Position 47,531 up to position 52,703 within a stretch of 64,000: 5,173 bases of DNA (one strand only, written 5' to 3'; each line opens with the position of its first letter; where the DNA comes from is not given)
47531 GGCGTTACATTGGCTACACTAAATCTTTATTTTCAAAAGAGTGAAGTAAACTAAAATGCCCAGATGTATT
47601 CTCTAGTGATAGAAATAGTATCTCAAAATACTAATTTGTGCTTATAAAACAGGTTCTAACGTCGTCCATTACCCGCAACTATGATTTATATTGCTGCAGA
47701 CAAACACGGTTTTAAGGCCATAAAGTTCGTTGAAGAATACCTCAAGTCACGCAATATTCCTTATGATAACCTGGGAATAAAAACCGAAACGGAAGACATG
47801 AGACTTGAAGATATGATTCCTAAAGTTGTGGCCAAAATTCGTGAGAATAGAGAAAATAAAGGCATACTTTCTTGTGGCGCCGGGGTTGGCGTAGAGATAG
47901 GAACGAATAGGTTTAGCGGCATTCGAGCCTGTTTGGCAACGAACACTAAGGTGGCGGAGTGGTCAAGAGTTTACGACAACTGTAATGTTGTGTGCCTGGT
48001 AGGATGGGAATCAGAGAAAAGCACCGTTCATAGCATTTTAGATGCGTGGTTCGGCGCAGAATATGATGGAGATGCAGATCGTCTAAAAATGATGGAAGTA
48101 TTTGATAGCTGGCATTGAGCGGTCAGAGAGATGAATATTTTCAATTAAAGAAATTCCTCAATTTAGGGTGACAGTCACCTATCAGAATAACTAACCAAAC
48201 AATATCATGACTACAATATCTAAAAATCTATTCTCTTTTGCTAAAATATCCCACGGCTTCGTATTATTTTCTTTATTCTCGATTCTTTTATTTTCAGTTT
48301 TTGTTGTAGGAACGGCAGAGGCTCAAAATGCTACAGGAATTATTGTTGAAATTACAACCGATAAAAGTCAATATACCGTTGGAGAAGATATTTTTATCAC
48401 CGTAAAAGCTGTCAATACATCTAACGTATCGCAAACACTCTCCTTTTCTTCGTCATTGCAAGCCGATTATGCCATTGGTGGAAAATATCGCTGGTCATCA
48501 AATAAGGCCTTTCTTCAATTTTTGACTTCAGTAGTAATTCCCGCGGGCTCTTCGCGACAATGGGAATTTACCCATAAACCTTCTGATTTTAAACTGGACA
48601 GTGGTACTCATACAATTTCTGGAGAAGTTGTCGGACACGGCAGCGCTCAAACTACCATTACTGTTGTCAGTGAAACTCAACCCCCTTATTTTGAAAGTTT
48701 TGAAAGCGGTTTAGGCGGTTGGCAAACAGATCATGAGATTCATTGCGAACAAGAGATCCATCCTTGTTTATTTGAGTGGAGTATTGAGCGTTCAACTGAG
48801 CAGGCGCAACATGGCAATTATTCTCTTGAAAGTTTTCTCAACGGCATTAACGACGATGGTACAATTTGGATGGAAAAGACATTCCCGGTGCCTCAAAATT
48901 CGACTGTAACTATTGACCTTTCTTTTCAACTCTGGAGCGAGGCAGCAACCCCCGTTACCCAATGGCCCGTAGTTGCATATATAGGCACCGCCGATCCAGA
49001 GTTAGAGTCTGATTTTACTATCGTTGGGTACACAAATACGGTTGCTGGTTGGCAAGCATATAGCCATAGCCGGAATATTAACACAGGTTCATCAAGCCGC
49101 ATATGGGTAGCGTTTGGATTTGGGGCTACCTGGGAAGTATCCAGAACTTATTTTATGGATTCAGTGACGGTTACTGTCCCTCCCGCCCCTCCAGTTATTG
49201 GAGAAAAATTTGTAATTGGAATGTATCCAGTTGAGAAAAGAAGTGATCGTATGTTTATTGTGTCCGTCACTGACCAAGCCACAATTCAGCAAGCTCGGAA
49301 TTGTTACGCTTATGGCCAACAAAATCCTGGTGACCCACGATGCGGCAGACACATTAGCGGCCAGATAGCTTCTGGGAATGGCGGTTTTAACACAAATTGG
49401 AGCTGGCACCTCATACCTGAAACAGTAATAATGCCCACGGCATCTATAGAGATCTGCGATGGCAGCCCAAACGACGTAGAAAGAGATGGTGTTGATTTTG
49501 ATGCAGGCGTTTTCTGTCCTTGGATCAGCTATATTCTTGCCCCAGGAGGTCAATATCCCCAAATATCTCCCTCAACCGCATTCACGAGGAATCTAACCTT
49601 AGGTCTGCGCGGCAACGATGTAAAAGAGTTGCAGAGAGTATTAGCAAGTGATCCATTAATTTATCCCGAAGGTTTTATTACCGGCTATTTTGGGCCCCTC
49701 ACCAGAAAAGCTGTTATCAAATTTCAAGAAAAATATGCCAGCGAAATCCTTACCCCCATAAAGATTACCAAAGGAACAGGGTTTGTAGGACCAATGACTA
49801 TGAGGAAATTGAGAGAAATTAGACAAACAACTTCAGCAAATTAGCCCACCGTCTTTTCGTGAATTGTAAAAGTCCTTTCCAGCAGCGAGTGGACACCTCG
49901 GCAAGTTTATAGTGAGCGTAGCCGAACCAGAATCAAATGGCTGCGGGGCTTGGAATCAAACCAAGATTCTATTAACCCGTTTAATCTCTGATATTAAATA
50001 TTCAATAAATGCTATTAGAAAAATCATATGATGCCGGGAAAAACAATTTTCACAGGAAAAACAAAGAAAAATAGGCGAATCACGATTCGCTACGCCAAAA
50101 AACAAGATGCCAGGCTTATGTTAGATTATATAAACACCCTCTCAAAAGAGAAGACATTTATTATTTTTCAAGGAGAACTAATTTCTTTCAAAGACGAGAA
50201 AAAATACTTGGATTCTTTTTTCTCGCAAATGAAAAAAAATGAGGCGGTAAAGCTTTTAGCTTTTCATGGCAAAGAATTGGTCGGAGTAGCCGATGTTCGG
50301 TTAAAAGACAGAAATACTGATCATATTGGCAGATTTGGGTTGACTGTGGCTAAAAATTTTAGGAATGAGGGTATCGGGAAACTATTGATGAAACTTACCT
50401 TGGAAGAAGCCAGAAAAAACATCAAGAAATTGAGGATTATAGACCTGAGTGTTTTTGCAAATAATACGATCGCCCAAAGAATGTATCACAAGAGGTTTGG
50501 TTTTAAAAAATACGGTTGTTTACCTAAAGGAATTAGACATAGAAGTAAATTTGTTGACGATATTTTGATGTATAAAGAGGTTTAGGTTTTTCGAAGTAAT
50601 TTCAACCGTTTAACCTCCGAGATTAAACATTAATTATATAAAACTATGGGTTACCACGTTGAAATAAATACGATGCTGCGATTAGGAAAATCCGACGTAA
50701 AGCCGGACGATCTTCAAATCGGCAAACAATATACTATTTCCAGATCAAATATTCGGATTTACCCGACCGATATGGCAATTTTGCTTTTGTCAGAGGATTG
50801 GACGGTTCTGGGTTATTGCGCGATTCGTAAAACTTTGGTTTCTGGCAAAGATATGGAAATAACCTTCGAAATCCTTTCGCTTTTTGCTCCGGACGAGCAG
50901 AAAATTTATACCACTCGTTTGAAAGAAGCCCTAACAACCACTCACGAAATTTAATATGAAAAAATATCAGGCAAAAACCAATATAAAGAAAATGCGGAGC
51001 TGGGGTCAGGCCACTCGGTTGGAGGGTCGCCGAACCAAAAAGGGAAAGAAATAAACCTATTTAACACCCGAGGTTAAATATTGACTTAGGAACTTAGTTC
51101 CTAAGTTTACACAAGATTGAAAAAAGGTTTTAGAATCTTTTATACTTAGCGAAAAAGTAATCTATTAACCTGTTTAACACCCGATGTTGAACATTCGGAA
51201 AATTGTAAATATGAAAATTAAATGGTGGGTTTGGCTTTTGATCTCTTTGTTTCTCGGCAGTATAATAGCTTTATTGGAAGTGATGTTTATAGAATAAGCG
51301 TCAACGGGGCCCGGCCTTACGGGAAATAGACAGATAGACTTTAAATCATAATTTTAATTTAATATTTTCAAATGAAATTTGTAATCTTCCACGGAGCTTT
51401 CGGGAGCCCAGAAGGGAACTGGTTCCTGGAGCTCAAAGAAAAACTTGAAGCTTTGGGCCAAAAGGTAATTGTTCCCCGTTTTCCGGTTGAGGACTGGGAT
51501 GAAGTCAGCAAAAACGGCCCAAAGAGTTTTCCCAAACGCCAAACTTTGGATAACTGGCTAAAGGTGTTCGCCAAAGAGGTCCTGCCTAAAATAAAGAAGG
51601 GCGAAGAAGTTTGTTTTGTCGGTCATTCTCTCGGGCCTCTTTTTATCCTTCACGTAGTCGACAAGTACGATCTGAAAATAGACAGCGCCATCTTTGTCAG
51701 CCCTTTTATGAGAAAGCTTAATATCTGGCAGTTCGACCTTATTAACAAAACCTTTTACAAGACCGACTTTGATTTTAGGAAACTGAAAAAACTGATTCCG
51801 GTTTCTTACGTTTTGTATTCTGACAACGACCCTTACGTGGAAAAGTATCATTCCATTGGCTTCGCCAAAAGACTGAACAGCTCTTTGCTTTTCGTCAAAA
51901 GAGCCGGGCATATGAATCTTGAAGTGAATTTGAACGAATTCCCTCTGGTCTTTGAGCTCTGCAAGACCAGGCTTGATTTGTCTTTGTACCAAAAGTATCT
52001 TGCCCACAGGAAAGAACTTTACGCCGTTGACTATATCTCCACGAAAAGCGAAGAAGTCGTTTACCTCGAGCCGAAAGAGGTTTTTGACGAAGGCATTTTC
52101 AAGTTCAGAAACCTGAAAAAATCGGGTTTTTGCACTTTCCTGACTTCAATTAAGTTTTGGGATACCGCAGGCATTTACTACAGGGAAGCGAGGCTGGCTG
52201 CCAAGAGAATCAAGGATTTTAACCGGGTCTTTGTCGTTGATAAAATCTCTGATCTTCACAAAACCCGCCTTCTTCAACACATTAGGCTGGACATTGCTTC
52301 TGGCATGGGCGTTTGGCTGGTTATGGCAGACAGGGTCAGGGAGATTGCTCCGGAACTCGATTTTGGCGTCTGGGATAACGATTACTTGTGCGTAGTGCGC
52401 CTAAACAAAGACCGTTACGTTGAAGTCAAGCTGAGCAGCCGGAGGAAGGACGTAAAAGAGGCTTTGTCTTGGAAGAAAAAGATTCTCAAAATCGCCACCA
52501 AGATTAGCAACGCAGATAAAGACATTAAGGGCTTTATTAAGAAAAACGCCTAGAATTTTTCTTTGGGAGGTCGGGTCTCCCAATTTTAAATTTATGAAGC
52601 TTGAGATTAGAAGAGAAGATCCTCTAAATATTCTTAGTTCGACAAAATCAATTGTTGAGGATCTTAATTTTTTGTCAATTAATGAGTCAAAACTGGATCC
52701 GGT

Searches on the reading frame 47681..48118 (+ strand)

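Call 83: search_protein_families(library=pfam, proteins=[window:47681-48118:+], max_evalue=0.0001)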
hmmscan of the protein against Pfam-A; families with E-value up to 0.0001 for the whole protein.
window:47681-48118:+ (145 aa): 1 family
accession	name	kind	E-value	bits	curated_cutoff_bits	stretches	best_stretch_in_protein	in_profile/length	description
PF02502.23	LacAB_rpiB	-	2.5e-26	92.7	24.7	1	2-134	1-132/138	Ribose/Galactose Isomerase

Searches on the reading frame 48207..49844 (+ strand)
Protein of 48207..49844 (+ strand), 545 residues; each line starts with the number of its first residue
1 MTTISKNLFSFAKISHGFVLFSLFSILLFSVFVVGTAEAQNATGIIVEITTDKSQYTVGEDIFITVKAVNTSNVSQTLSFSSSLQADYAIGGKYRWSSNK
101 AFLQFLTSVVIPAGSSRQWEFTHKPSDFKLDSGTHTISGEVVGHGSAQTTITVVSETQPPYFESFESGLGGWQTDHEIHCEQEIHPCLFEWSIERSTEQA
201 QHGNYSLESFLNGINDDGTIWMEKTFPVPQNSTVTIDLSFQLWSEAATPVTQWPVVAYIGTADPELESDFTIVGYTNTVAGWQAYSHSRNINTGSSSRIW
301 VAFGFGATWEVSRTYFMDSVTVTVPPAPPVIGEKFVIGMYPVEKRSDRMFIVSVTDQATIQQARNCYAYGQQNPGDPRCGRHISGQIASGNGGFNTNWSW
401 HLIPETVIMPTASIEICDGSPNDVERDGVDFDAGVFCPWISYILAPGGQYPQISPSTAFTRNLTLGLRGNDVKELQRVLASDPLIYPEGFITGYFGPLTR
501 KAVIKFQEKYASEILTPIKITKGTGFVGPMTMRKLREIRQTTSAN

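Call 84: search_protein_families(library=pfam, proteins=[window:48207-49844:+], max_evalue=0.0001)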
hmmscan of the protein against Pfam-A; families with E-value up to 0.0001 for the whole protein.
window:48207-49844:+ (545 aa): 3 families
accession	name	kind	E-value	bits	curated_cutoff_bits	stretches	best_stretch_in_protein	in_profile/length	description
PF23621.1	BP74_N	-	3.3e-20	72.5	27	1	343-444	8-108/114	BP74 N-terminal domain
PF12690.13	BsuPI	-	9.3e-14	51.7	22.9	1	50-144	2-99/101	Intracellular proteinase inhibitor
PF01471.23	PG_binding_1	-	8e-07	29.6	23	1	468-510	1-41/57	Putative peptidoglycan binding domain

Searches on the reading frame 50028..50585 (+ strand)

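Call 84: search_protein_families(library=pfam, proteins=[window:50028-50585:+], max_evalue=0.0001)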
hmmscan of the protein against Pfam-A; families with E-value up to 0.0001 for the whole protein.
window:50028-50585:+ (185 aa): 3 families
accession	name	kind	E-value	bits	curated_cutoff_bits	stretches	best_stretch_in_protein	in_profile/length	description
PF00583.31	Acetyltransf_1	-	1.1e-14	55.1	20.7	1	57-159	17-116/116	Acetyltransferase (GNAT) family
PF13673.13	Acetyltransf_10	-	3.9e-11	43.5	23.6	1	62-162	20-110/128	Acetyltransferase (GNAT) domain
PF13508.13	Acetyltransf_7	-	8.3e-10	39.3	27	1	77-161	7-84/84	Acetyltransferase (GNAT) domain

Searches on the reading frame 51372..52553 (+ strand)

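Call 84: search_protein_families(library=pfam, proteins=[window:51372-52553:+], max_evalue=0.0001)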
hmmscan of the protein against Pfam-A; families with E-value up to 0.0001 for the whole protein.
window:51372-52553:+ (393 aa): 2 families
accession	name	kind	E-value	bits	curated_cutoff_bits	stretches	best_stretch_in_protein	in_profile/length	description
PF06821.19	Ser_hydrolase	-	1.7e-15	57.8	22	1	4-196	2-169/172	Serine hydrolase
PF00561.26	Abhydrolase_1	-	5.2e-07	30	25.8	1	3-115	3-111/245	alpha/beta hydrolase fold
